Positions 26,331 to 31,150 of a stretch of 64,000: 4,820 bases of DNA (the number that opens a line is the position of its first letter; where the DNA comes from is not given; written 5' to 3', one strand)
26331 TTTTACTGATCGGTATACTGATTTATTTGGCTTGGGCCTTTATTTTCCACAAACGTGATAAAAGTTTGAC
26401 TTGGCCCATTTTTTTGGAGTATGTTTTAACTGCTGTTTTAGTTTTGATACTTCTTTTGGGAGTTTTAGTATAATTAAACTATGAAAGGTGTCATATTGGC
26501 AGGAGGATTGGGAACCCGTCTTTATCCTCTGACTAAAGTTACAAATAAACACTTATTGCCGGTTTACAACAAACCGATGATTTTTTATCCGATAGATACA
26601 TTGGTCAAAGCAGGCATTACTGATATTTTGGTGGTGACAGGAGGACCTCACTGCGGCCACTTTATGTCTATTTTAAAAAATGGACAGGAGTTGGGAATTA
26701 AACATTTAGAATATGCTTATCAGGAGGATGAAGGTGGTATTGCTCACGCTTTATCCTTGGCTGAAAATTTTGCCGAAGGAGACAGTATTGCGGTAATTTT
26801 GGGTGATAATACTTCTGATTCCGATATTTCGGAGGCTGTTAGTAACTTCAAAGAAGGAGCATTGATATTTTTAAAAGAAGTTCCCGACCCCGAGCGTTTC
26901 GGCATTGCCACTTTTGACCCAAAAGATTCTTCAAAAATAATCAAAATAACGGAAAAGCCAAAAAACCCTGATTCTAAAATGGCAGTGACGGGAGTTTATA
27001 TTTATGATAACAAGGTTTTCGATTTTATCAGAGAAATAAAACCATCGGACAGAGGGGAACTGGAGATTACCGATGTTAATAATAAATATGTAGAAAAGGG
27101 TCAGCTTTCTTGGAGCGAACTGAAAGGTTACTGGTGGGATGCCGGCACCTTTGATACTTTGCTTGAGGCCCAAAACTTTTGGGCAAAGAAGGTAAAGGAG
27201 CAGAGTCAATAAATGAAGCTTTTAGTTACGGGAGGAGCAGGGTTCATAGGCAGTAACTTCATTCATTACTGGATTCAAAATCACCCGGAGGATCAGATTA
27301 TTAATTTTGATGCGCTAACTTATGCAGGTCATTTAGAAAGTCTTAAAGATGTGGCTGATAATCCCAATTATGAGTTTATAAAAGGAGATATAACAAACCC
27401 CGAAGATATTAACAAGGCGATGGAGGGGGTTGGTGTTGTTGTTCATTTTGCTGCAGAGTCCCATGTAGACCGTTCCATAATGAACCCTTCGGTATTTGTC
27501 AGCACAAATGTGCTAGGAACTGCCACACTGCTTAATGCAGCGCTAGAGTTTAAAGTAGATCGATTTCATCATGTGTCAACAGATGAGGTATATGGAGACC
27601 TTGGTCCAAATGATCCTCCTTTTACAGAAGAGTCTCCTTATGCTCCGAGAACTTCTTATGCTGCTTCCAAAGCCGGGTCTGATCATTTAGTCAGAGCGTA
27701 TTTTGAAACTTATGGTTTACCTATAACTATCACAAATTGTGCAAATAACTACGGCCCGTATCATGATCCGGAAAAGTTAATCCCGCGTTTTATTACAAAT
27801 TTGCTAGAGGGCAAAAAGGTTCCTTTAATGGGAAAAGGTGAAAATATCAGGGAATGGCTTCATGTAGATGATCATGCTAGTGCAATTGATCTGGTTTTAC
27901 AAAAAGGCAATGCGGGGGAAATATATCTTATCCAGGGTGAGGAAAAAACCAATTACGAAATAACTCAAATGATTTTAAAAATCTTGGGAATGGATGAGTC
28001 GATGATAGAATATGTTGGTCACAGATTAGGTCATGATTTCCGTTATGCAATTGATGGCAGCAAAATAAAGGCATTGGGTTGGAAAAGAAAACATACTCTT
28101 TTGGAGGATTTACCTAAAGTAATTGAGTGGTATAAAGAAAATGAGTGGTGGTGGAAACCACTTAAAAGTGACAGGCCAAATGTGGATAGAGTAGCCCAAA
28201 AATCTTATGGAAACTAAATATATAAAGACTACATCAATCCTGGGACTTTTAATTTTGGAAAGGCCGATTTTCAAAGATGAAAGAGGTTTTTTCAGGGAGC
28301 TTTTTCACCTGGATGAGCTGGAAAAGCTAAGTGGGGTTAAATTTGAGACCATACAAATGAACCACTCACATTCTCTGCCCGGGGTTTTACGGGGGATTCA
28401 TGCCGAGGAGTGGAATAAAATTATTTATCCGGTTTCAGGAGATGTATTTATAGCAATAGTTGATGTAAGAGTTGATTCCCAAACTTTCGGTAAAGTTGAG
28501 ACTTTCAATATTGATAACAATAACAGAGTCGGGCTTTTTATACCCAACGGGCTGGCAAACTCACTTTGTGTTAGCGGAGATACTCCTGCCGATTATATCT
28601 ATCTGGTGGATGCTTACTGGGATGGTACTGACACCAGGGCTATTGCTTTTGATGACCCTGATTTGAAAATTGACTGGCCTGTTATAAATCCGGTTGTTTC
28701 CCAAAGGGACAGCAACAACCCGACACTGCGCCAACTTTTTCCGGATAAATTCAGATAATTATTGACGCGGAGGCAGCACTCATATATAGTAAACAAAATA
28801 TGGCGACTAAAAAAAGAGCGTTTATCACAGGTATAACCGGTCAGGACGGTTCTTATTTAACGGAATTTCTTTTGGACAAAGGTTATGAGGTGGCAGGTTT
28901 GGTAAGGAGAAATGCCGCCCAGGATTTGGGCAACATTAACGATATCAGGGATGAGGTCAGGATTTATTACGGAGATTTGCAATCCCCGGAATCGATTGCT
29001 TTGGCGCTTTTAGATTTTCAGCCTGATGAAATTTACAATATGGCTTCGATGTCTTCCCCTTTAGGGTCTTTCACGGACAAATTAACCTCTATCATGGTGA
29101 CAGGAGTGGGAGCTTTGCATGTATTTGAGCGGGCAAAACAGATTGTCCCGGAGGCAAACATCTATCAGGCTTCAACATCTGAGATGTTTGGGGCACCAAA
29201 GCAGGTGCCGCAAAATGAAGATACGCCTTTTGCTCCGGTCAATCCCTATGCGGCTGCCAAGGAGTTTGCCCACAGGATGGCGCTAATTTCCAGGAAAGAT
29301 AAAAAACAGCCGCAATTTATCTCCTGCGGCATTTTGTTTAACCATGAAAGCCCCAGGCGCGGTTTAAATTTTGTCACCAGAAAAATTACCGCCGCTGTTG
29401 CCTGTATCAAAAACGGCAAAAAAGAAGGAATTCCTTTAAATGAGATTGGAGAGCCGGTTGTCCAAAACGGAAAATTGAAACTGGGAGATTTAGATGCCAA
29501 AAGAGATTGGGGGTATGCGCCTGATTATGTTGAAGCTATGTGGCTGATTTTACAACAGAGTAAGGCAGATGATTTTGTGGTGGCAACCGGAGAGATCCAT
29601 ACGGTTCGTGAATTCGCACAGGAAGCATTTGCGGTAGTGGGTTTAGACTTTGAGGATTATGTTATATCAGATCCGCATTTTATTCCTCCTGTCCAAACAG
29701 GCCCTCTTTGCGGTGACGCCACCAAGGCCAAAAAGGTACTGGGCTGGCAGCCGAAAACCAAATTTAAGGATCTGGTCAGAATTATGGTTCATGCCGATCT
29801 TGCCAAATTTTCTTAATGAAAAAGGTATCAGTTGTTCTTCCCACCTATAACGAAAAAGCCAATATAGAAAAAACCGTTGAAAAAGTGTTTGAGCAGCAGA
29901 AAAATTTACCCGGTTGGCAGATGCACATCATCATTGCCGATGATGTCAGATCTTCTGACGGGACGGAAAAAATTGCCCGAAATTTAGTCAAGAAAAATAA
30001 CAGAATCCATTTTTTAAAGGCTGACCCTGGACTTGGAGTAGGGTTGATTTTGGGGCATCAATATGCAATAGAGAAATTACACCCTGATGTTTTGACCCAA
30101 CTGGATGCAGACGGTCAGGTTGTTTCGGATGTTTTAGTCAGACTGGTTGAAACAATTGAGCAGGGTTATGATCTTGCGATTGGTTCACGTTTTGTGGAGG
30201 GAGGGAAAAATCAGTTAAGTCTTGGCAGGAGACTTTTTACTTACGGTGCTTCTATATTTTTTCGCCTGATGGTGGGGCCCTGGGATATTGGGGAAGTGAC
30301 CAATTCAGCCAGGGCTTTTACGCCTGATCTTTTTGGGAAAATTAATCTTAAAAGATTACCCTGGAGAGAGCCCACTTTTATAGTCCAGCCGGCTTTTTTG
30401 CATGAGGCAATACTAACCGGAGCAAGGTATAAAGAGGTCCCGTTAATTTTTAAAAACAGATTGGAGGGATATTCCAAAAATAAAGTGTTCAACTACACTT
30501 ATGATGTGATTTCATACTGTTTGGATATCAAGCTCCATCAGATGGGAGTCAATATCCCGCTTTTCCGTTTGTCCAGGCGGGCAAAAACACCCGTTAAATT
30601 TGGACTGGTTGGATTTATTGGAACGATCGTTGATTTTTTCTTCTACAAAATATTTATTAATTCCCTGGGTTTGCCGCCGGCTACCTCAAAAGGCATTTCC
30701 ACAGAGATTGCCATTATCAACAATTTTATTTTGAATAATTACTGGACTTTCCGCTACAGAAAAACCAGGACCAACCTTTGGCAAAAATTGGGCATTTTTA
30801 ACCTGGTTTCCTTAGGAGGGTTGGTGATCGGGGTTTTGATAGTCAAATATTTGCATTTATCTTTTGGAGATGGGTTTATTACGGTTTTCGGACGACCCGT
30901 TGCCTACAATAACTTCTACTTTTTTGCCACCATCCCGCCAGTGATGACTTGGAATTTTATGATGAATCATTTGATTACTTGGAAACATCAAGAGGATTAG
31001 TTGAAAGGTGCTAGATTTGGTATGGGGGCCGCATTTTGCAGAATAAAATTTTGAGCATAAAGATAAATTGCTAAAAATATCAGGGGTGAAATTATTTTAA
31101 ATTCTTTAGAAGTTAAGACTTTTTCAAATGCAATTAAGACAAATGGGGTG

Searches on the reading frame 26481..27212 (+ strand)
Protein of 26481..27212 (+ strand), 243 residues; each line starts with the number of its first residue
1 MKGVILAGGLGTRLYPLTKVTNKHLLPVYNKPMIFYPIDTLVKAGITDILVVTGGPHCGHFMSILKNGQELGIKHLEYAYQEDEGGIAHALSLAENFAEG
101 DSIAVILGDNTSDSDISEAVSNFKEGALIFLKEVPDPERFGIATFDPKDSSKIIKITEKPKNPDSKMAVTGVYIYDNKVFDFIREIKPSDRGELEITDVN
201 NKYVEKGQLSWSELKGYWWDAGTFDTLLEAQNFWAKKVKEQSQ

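Call 45: search_protein_families(library=ncbifam, proteins=[window:26481-27212:+], max_evalue=1e-10)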
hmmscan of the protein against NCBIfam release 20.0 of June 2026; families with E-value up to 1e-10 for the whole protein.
window:26481-27212:+ (243 aa): 18 families
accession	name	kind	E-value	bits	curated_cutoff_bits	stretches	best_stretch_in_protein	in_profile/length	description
TIGR01207.1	rmlA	equivalog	2.2e-72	243.6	360.65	1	2-236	1-238/286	glucose-1-phosphate thymidylyltransferase RfbA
TIGR01208.1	rmlA_long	equivalog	3e-67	227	320.25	1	2-241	1-241/353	glucose-1-phosphate thymidylyltransferase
NF012024.0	PRK15480.1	equivalog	1.5e-63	214.6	588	1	2-237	5-243/292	glucose-1-phosphate thymidylyltransferase RfbA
TIGR03992.1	Arch_glmU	subfamily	4.1e-49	167.5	292.1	1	1-241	1-234/393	bifunctional sugar-1-phosphate nucleotidylyltransferase/acetyltransferase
NF041313.1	UDPGP_AglF_Halo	equivalog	6.4e-38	130.5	400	1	1-218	1-218/234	UTP--glucose-1-phosphate uridylyltransferase AglF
NF041173.1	Sug_nt_acttase_Thmprot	equivalog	7.1e-35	120.7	600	1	1-239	1-232/405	bifunctional sugar-1-phosphate nucleotidylyltransferase/acetyltransferase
TIGR01099.1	galU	equivalog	6.4e-34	117.7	326.8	2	75-229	95-260/261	UTP--glucose-1-phosphate uridylyltransferase GalU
NF045761.1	NAMPUrTaseMurU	equivalog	1.3e-22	80.8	250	1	1-231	1-224/226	N-acetylmuramate alpha-1-phosphate uridylyltransferase MurU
NF052502.1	man1P_GTase_Rv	exception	1.8e-20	73.1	440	1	2-228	2-224/352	mannose-1-phosphate guanylyltransferase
NF009928.0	PRK13389.1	equivalog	1.8e-18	66.7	548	0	2-54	10-62/302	UTP--glucose-1-phosphate uridylyltransferase GalU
TIGR02623.1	G1P_cyt_trans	equivalog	2.3e-16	60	300.25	0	94-236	113-247/255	glucose-1-phosphate cytidylyltransferase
NF007516.0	PRK10122.1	equivalog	1.2e-15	57.5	534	0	1-54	4-57/297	UTP--glucose-1-phosphate uridylyltransferase GalF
NF003670.0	PRK05293.1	equivalog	2e-14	53.3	470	1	3-231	7-255/382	glucose-1-phosphate adenylyltransferase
TIGR02091.1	glgC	equivalog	3.8e-14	52.5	424.9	1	3-231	3-256/364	glucose-1-phosphate adenylyltransferase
TIGR01105.1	galF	equivalog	2.7e-13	49.7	659.2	0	1-54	4-57/297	GalU regulator GalF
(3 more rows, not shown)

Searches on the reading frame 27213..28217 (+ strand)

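Call 45: search_protein_families(library=ncbifam, proteins=[window:27213-28217:+], max_evalue=1e-10)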
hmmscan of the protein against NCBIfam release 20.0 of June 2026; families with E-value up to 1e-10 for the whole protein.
window:27213-28217:+ (334 aa): 22 families
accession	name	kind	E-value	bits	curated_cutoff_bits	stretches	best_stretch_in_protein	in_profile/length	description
TIGR01181.1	dTDP_gluc_dehyt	equivalog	9.3e-135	448.8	365.1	1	2-317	1-321/321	dTDP-glucose 4,6-dehydratase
NF007490.0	PRK10084.1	subfamily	3.5e-102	342.1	649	1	1-320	1-347/361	dTDP-glucose 4,6-dehydratase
NF007582.0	PRK10217.1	equivalog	1.7e-96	323.4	698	1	2-325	3-349/355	dTDP-glucose 4,6-dehydratase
TIGR04180.1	EDH_00030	hypoth_equivalog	2.3e-42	145.1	475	1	4-261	2-259/297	NAD-dependent 4,6-dehydratase LegB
TIGR01179.1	galE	equivalog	3.2e-30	105.1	262.3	1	2-309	1-327/332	UDP-glucose 4-epimerase GalE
TIGR03466.1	HpnA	hypoth_equivalog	1.4e-22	80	367.65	1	1-262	1-250/327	hopanoid-associated sugar epimerase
TIGR02197.1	heptose_epim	equivalog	6.8e-20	71.5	274.6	1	3-268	1-269/316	ADP-glyceromanno-heptose 6-epimerase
TIGR03589.1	PseB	equivalog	5e-19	68.4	407.75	1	3-241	7-227/324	UDP-N-acetylglucosamine 4,6-dehydratase (inverting)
TIGR02622.1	CDP_4_6_dhtase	equivalog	2.8e-18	66.2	278.45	1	2-309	6-332/352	CDP-glucose 4,6-dehydratase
NF052578.1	StrlDmthSdmBMthl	equivalog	2.7e-17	63.5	600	1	1-260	1-247/328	sterol demethylase protein SdmB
NF011728.1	PRK15181.1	equivalog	1.4e-16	60.5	760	1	3-223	18-243/348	Vi polysaccharide biosynthesis UDP-N-acetylglucosaminuronic acid C-4 epimerase TviC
TIGR01472.1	gmd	equivalog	7.4e-16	58.3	415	1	54-261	57-271/342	GDP-mannose 4,6-dehydratase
NF047922.1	GDPFucSynFcl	equivalog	1.2e-15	57.8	500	1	91-311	73-305/308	GDP-L-fucose synthase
NF042423.1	oxyalk_red_Shew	equivalog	5.5e-15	55.2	580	1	2-280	10-274/331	2-alkyl-3-oxoalkanoate reductase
NF007956.0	PRK10675.1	subfamily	1.3e-14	54.1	394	1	1-154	1-154/338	UDP-glucose 4-epimerase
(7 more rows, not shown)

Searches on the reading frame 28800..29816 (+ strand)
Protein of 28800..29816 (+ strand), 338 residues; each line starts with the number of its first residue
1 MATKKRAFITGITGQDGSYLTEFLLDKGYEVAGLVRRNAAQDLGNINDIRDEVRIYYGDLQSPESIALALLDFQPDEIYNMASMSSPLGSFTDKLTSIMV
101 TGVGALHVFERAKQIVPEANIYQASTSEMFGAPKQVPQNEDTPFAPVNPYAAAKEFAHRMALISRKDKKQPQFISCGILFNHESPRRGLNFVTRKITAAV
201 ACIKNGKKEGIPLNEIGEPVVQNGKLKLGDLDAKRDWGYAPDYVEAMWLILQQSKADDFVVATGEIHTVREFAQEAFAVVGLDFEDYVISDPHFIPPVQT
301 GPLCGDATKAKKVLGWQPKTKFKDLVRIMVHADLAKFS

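Call 45: search_protein_families(library=ncbifam, proteins=[window:28800-29816:+], max_evalue=1e-10)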
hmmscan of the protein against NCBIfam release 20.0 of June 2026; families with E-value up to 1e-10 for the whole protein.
window:28800-29816:+ (338 aa): 5 families
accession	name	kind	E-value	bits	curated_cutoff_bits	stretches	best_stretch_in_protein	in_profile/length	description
TIGR01472.1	gmd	equivalog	3.4e-93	312.5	415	1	5-335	1-340/342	GDP-mannose 4,6-dehydratase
TIGR04180.1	EDH_00030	hypoth_equivalog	2.1e-25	89.4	475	1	8-320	2-296/297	NAD-dependent 4,6-dehydratase LegB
TIGR01181.1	dTDP_gluc_dehyt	equivalog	4.4e-14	52.3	365.1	0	8-160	3-161/321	dTDP-glucose 4,6-dehydratase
TIGR02622.1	CDP_4_6_dhtase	equivalog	9.9e-14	51.2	278.45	1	3-130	3-133/352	CDP-glucose 4,6-dehydratase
TIGR01179.1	galE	equivalog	1e-13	50.9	262.3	0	8-161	3-156/332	UDP-glucose 4-epimerase GalE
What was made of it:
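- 26481..29816 (+): Nucleotide-sugar genes upstream: rmlA-like, rmlB, rmlC-like and gmd-like. NCBIfam in call 45.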

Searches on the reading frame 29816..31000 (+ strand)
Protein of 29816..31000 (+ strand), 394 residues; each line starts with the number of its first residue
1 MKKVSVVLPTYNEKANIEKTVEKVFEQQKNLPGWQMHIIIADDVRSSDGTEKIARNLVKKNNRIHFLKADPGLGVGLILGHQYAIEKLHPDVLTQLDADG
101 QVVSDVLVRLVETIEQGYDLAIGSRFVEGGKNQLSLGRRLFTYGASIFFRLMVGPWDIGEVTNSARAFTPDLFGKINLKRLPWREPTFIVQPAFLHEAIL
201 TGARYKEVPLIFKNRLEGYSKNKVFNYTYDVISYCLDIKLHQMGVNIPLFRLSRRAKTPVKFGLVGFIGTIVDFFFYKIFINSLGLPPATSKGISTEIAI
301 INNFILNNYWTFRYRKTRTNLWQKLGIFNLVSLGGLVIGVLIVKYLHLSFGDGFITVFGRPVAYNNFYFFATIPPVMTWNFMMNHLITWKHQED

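Call 3: search_protein_families(library=pfam, proteins=[window:29816-31000:+], max_evalue=0.01)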
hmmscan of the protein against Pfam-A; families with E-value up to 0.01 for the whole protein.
window:29816-31000:+ (394 aa): 4 families
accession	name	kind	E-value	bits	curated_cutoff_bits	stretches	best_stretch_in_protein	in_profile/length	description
PF04138.20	GtrA_DPMS_TM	-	2.6e-21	76.4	26.1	1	261-389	1-117/117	GtrA/DPMS, transmembrane domain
PF00535.33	Glycos_transf_2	-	4.6e-20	72.7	23.3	1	5-140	1-130/168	Glycosyl transferase family 2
PF13641.12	Glyco_tranf_2_3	-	0.0005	20.6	27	1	4-135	3-133/230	Glycosyltransferase like family 2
PF10111.15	Glyco_tranf_2_2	-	0.0041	17.1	27.3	1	5-112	1-104/276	Glycosyltransferase like family 2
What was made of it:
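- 29816..31000 (+): GT2 plus GtrA/DPMS_TM fusion (394 aa, MBI3103926.1); the only GtrA-like domain in the window. Pfam from call 3.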

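Call 4: search_protein_families(library=ncbifam, proteins=[window:29816-31000:+], max_evalue=0.01)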
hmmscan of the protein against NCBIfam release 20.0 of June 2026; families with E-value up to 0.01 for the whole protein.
window:29816-31000:+ (394 aa): 18 families
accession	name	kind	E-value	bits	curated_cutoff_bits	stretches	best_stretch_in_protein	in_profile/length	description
NF050050.1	ProtGlycPglI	equivalog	1.2e-12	47.9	500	1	1-128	1-122/306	GalNAc(5)-diNAcBac-PP-undecaprenol beta-1,3-glucosyltransferase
NF047588.1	GlcsyltransPgfSStrep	equivalog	1.1e-11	44.5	500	1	3-141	2-137/308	glycosyltransferase PgfS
TIGR04182.1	glyco_TIGR04182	equivalog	4.9e-11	42.5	325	1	3-220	1-198/293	S-layer glycoprotein N-glycosyltransferase AglJ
TIGR03937.1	PgaC_IcaA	equivalog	5.5e-09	35.5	422.3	1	2-118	45-154/407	poly-beta-1,6-N-acetyl-D-glucosamine synthase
NF047683.1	TeichurnBiosyTuaG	equivalog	8e-09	35.5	400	1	3-113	7-110/252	teichuronic acid biosynthesis protein TuaG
NF007986.1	PRK10714.1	equivalog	1.5e-08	34.1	529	1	1-121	5-122/316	undecaprenyl-phosphate 4-deoxy-4-formamido-L-arabinose transferase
NF045692.1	OglycostaseCruG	equivalog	3.7e-08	32.7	600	1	2-127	41-167/386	2'-O-glycosyltransferase CruG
NF058614.1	PPMAGASynPpgS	equivalog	2.9e-07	30.1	370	1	4-139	2-129/226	polyprenyl-phospho-N-acetylgalactosaminyl synthase PpgS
NF041391.1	DPhHxTase_Halo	equivalog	3e-07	29.7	375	1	10-216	3-187/213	dolichyl-phosphate hexose transferase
TIGR03469.1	HpnB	hypoth_equivalog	8.3e-07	28.3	379.25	1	3-116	45-162/386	hopene-associated glycosyltransferase HpnB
TIGR04283.1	glyco_like_mftF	equivalog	1.5e-06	28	182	1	4-115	1-99/221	TIGR04283 family arsenosugar biosynthesis glycosyltransferase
NF038299.1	EPS_HpsN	equivalog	2.2e-05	23.6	425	1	3-116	2-108/317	hormogonium polysaccharide biosynthesis glycosyltransferase HpsN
NF010496.0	PRK13915.1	equivalog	2.8e-05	23.4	262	1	2-57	31-84/307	glucosyl-3-phosphoglycerate synthase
NF053739.1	GlytfEpsEBac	equivalog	0.0001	21.4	450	1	3-112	2-105/265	glycosyltransferase EpsE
NF038302.1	EPS_HpsE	equivalog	0.00015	20.8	300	1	4-103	3-100/307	hormogonium polysaccharide biosynthesis glycosyltransferase HpsE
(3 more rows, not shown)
